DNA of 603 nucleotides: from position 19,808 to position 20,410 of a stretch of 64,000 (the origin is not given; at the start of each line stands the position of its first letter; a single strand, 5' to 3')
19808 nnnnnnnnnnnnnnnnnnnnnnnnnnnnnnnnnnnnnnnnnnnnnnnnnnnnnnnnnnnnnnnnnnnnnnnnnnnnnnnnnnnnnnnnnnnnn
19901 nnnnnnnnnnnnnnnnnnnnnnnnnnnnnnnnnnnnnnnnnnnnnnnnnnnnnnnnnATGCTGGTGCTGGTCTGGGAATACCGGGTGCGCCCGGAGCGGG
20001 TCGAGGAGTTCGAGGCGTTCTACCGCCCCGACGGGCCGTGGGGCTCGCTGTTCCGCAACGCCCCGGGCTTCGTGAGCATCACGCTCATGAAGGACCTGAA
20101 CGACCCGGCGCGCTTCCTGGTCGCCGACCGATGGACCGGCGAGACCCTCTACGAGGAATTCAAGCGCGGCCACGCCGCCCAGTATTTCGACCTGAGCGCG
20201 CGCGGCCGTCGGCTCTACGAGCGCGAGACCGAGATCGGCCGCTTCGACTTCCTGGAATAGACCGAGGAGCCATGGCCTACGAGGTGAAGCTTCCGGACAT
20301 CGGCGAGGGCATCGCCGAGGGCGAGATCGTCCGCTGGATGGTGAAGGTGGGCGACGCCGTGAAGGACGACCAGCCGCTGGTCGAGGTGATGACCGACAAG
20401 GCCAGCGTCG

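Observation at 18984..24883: Scrambled 2-oxoacid dehydrogenase operon: E1beta-ABM-E2-secreted prolyl oligopeptidase-E1alpha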

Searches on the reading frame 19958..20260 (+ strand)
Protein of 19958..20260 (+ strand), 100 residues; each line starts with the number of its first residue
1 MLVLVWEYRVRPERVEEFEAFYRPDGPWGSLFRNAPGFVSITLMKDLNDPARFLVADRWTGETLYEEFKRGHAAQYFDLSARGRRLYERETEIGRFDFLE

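Call 6: search_protein_families(library=pfam, proteins=[window:19958-20260:+])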
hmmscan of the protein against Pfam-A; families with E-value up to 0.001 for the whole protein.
window:19958-20260:+ (100 aa): 1 family
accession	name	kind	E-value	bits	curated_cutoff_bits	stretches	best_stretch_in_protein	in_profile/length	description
PF03992.22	ABM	-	1.3e-07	32.1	23.1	1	1-69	1-67/78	Antibiotic biosynthesis monooxygenase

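Call 7: search_protein_families(library=ncbifam, proteins=[window:19958-20260:+])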
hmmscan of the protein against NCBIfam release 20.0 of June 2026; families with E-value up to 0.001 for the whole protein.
window:19958-20260:+ (100 aa): 0 families

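Call 21: search_solved_structures(query=window:19958-20260:+, max_evalue=1)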
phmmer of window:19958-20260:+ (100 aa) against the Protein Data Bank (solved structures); distinct sequences matched with E-value up to 1: 9.
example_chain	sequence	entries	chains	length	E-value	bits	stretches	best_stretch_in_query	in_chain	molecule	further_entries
3fj2_A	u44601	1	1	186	0.018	18.6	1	4-71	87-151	Monooxygenase-like Protein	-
1iuj_A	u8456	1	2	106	0.031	17.8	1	5-73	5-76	hypothetical protein TT1380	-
6ds7_A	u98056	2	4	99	0.16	15.6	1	32-73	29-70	Heme-degrading monooxygenase HmoB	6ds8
4kia_A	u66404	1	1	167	0.17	15.5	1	3-73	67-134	Lmo2213 protein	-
5uq4_A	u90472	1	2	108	0.19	15.3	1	32-73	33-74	Monooxygenase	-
6ple_A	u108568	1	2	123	0.26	14.9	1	32-73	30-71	Heme oxygenase (mycobilin-producing)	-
4nl5_A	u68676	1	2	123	0.26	14.9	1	32-73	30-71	Heme-degrading monooxygenase HmoB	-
3hx9_A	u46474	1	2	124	0.27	14.9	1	32-73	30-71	Protein Rv3592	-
3fez_A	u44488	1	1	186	0.37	14.4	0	3-71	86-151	uncharacterized ferredoxin fold protein related to antibiotic biosynthesis monooxygenases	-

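Call 34: find_homologous_proteins(query=window:19958-20260:+, max_evalue=0.001)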
Query window:19958-20260:+ (100 aa): 158 proteins with E <= 0.001 among 160 candidates; the best 120 are listed.
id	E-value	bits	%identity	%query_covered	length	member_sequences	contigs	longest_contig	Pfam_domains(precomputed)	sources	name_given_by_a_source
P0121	5.0e-53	196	87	100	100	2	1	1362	PF03992.23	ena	-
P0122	3.3e-52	193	83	100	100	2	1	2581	PF03992.23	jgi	jgi:heme-degrading monooxygenase HmoA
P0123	3.3e-52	193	83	100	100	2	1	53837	PF03992.23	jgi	-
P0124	1.4e-51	191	84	100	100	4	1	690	PF03992.23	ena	-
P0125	2.2e-51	190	82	100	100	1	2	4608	PF03992.23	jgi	jgi:heme-degrading monooxygenase HmoA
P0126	2.6e-51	190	82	100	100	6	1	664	PF03992.23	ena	-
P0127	4.0e-51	190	84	100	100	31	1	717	PF03992.23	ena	-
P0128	1.3e-50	188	82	100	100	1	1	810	PF03992.23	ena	-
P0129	2.7e-50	187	81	100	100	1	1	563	PF03992.23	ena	-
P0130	6.2e-50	186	80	100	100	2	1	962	PF03992.23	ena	-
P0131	3.3e-49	183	78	100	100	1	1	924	PF03992.23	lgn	-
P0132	1.1e-48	182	79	100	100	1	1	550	PF03992.23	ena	-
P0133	2.8e-48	180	80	100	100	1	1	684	PF03992.23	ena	-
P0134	4.2e-48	180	80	100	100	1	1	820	PF03992.23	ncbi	-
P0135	8.1e-48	179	78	100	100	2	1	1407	PF03992.23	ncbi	-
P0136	1.1e-47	178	80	100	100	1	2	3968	PF03992.23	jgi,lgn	jgi:heme-degrading monooxygenase HmoA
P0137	1.2e-47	178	78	100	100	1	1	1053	PF03992.23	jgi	jgi:heme-degrading monooxygenase HmoA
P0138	1.3e-47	178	78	100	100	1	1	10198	PF03992.23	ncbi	-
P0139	2.7e-47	177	78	100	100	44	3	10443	PF03992.23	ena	-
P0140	5.2e-47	176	76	100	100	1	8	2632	PF03992.23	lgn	-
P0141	5.3e-47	176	78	100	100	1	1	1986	PF03992.23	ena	-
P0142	6.9e-47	176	78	100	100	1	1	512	PF03992.23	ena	-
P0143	2.5e-46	174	76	100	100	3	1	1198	PF03992.23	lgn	-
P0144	5.3e-46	173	78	100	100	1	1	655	PF03992.23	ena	-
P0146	2.1e-45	171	77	100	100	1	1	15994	PF03992.23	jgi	jgi:heme-degrading monooxygenase HmoA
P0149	5.4e-45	170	74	100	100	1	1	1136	PF03992.23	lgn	-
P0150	6.4e-45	170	77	100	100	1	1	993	PF03992.23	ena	-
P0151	1.1e-44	169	76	100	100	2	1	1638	PF03992.23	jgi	-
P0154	3.0e-44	167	74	100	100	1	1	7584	PF03992.23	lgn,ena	-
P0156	4.1e-44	167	68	100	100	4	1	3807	PF03992.23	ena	-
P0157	5.1e-44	167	69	100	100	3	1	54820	PF03992.23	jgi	jgi:quinol monooxygenase YgiN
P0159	7.8e-44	166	72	100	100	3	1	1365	PF03992.23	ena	-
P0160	8.5e-44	166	73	100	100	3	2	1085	PF03992.23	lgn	-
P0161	8.6e-44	166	73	100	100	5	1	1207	PF03992.23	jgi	jgi:quinol monooxygenase YgiN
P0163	1.1e-43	166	73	100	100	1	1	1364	PF03992.23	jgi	jgi:quinol monooxygenase YgiN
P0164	1.1e-43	166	73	100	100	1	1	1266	PF03992.23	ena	-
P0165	1.5e-43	165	73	100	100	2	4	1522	PF03992.23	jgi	-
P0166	2.0e-43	165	73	100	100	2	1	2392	PF03992.23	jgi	jgi:hypothetical protein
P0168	2.3e-43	165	68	100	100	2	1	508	PF03992.23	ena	-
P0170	3.3e-43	164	72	100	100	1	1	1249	PF03992.23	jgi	-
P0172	5.4e-43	163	74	98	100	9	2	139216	PF03992.23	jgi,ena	jgi:quinol monooxygenase YgiN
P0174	7.6e-43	163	70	100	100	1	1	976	PF03992.23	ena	-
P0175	7.6e-43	163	73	100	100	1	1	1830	PF03992.23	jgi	jgi:heme-degrading monooxygenase HmoA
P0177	9.7e-43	163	70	100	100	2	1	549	PF03992.23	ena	-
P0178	1.0e-42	163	70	100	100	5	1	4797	PF03992.23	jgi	jgi:heme-degrading monooxygenase HmoA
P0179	1.0e-42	162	71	100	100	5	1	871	PF03992.23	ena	-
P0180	1.3e-42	162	70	100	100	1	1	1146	PF03992.23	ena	-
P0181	1.6e-42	162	74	100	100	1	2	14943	PF03992.23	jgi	jgi:heme-degrading monooxygenase HmoA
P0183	1.7e-42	162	68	100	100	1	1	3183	PF03992.23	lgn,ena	-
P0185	1.9e-42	162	71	100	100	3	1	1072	PF03992.23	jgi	jgi:heme-degrading monooxygenase HmoA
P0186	2.0e-42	162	70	100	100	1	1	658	PF03992.23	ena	-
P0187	2.2e-42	161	69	100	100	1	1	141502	-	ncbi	-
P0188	2.4e-42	161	74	100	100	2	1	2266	PF03992.23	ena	-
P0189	3.0e-42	161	71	100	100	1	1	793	PF03992.23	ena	-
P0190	3.3e-42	161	71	100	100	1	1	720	PF03992.23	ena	-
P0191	3.5e-42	161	69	100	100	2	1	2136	PF03992.23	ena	-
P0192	3.7e-42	161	71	100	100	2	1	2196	PF03992.23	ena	-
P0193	3.9e-42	161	71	100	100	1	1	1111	PF03992.23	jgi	jgi:hypothetical protein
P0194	4.6e-42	160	67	100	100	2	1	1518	PF03992.23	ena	-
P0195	4.8e-42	160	70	100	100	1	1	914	PF03992.23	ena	-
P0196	6.9e-42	160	72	100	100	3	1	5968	PF03992.23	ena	-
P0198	7.1e-42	160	69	100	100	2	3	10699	PF03992.23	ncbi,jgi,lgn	jgi:heme-degrading monooxygenase HmoA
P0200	1.2e-41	159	71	100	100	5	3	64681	PF03992.23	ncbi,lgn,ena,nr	ncbi:MAG TPA: antibiotic biosynthesis monooxygenase [Candidatus Eisenbacteria bacterium]|nr:antibiot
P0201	1.4e-41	159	70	98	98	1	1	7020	PF03992.23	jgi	-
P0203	1.6e-41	159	70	100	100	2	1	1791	PF03992.23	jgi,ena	jgi:heme-degrading monooxygenase HmoA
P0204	1.8e-41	159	73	99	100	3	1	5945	PF03992.23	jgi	jgi:quinol monooxygenase YgiN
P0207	2.3e-41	158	71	100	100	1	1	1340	PF03992.23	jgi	jgi:heme-degrading monooxygenase HmoA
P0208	2.4e-41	158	69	100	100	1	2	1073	PF03992.23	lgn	-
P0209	2.5e-41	158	73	100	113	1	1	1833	PF03992.23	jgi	-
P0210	2.6e-41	158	68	100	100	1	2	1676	PF03992.23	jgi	jgi:heme-degrading monooxygenase HmoA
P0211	2.6e-41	158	69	100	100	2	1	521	PF03992.23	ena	-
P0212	2.9e-41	158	71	100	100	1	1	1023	PF03992.23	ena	-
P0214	3.9e-41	157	70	100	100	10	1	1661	PF03992.23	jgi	jgi:quinol monooxygenase YgiN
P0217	5.1e-41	157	70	100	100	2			PF03992.23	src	-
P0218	6.4e-41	157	68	100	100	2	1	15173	PF03992.23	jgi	jgi:heme-degrading monooxygenase HmoA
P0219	6.6e-41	157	69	100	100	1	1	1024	PF03992.23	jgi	jgi:heme-degrading monooxygenase HmoA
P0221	1.0e-40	156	68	100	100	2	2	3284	PF03992.23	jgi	jgi:heme-degrading monooxygenase HmoA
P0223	1.3e-40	156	68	100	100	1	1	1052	PF03992.23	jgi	jgi:heme-degrading monooxygenase HmoA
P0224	1.3e-40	156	69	100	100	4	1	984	PF03992.23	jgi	jgi:quinol monooxygenase YgiN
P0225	2.2e-40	155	68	100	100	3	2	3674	PF03992.23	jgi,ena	-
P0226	2.4e-40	155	68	100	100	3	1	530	PF03992.23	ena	-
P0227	2.4e-40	155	66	100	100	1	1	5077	PF03992.23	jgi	jgi:quinol monooxygenase YgiN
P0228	2.7e-40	155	67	100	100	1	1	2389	PF03992.23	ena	-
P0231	4.5e-40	154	67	100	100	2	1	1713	PF03992.23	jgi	-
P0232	5.4e-40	154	70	100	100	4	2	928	PF03992.23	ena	-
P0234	1.2e-39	153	68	100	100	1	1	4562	PF03992.23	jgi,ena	-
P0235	1.3e-39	152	70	99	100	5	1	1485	PF03992.23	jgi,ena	-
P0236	1.4e-39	152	64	100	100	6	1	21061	PF03992.23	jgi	jgi:heme-degrading monooxygenase HmoA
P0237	2.0e-39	152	70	100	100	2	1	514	PF03992.23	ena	-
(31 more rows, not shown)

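Call 35: find_encoding_contigs(protein=P0172, flank=7000, max_places=2)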
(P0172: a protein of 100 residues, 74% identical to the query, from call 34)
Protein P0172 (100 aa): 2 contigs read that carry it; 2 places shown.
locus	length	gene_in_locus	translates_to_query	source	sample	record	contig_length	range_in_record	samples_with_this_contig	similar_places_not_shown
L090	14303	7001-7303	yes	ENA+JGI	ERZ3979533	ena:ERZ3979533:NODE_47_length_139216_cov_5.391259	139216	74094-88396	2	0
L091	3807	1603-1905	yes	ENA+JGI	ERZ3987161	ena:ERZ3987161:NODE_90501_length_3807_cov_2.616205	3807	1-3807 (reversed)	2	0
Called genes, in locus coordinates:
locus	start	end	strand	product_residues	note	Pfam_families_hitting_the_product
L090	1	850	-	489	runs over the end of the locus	PF25917:BSH_RND, PF25973:BSH_CzcB, PF26002:Beta-barrel_AprE (faint), PF25885:HH_EMRA (weak), PF25954:Beta-barrel_RND_2, PF25990:Beta-barrel_YknX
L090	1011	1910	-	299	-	-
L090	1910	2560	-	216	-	PF12146:Hydrolase_4, PF20408:Abhydrolase_11 (weak), PF00561:Abhydrolase_1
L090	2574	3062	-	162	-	-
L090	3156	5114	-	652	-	PF01566:Nramp, PF00582:Usp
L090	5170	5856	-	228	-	PF01325:Fe_dep_repress, PF02742:Fe_dep_repr_C, PF04023:FeoA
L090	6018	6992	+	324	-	PF02779:Transket_pyr, PF02780:Transketolase_C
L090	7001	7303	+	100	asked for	PF03992:ABM (weak)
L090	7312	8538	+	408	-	PF00364:Biotin_lipoyl, PF25997:BSH_YhbJ (weak), PF02817:E3_binding, PF00198:2-oxoacid_dh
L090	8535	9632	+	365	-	PF00676:E1_dh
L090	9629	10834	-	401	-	PF01075:Glyco_transf_9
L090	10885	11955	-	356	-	-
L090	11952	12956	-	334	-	PF00041:fn3 (faint), PF13860:FlgD_ig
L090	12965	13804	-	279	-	PF00041:fn3, PF10179:NDNF (faint), PF16656:Pur_ac_phosph_N, PF00041:fn3 (weak)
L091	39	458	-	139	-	PF01325:Fe_dep_repress, PF12802:MarR_2 (faint), PF02742:Fe_dep_repr_C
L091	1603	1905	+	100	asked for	PF03992:ABM (weak)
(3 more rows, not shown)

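Call 36: find_encoding_contigs(protein=P0187, flank=7000, max_places=2)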
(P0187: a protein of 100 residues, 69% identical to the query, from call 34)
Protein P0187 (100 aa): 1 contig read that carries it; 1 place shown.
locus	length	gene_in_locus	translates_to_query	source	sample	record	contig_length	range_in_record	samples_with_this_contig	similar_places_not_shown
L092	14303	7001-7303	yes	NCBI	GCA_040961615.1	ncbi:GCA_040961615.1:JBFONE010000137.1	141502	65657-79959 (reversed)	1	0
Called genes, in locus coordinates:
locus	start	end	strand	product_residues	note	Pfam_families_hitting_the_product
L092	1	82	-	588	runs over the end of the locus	-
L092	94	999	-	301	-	-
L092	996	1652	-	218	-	PF12146:Hydrolase_4, PF00561:Abhydrolase_1, PF12697:Abhydrolase_6 (weak), PF20408:Abhydrolase_11 (weak)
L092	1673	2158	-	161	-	-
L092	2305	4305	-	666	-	PF01566:Nramp, PF00582:Usp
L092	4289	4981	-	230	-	PF01325:Fe_dep_repress, PF12802:MarR_2 (faint), PF02742:Fe_dep_repr_C, PF04023:FeoA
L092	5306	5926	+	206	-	-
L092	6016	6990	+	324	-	PF02779:Transket_pyr, PF02780:Transketolase_C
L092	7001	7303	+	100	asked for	-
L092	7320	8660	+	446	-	PF00364:Biotin_lipoyl, PF25997:BSH_YhbJ (weak), PF25919:BSH_CusB (weak), PF02817:E3_binding, PF00198:2-oxoacid_dh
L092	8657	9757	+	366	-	PF00676:E1_dh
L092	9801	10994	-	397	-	PF00999:Na_H_Exchanger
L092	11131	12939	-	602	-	PF01476:LysM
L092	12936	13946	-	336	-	PF00041:fn3 (faint), PF13860:FlgD_ig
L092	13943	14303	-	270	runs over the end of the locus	PF00041:fn3 (weak), PF16656:Pur_ac_phosph_N (weak), PF00041:fn3 (weak)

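Call 37: find_encoding_contigs(protein=P0236, flank=7000, max_places=2)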
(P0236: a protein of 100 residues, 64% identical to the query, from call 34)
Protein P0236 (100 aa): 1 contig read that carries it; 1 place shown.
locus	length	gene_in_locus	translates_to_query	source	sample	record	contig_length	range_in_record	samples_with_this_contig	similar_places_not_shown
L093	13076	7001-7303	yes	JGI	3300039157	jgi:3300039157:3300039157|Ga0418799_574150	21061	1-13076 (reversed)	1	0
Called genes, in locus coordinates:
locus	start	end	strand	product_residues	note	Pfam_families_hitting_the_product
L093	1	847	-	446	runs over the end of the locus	PF00950:ABC-3, PF01032:FecCD, PF02742:Fe_dep_repr_C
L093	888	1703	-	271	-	PF00005:ABC_tran, PF02463:SMC_N (faint), PF13304:AAA_21 (faint)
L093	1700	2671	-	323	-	PF01297:ZnuA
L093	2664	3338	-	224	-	PF01325:Fe_dep_repress, PF12802:MarR_2 (weak), PF02742:Fe_dep_repr_C, PF04023:FeoA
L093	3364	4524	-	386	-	-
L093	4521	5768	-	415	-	PF06537:DHOR, PF13442:Cytochrome_CBB3 (faint), PF00034:Cytochrom_C (faint), PF06537:DHOR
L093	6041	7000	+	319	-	PF02779:Transket_pyr, PF02780:Transketolase_C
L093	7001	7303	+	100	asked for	PF03992:ABM (weak)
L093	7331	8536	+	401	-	PF00364:Biotin_lipoyl, PF25997:BSH_YhbJ (weak), PF02817:E3_binding, PF00198:2-oxoacid_dh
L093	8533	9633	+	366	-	PF00676:E1_dh, PF02775:TPP_enzyme_C (faint)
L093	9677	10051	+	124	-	PF02537:CRCB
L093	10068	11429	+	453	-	PF01266:DAO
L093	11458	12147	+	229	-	PF13489:Methyltransf_23, PF13847:Methyltransf_31, PF08241:Methyltransf_11, PF08242:Methyltransf_12, PF13649:Methyltransf_25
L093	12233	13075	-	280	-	?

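Call 61: predict_structure(alignment_id=A3)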
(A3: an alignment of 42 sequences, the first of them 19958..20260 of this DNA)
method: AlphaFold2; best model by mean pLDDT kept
length: 100 residues; sequences in the alignment: 42
mean_pLDDT: 96.4   pTM: 0.86
mean pLDDT of the five models: 96.4, 96.3, 96.2, 95.7, 95.3
residues with pLDDT >= 90: 95; 70-90: 4; 50-70: 1; < 50: 0
segments of 3 or more residues with pLDDT < 50: none
pLDDT, mean of each block of 10 residues (from residue 1): 97 98 98 95 98 98 96 98 98 88
secondary structure, 60 per line:
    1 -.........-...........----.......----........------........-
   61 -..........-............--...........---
elements in order: E2-10 H12-22 H27-33 E38-45 E52-59 H62-71 H73-84 E87-97
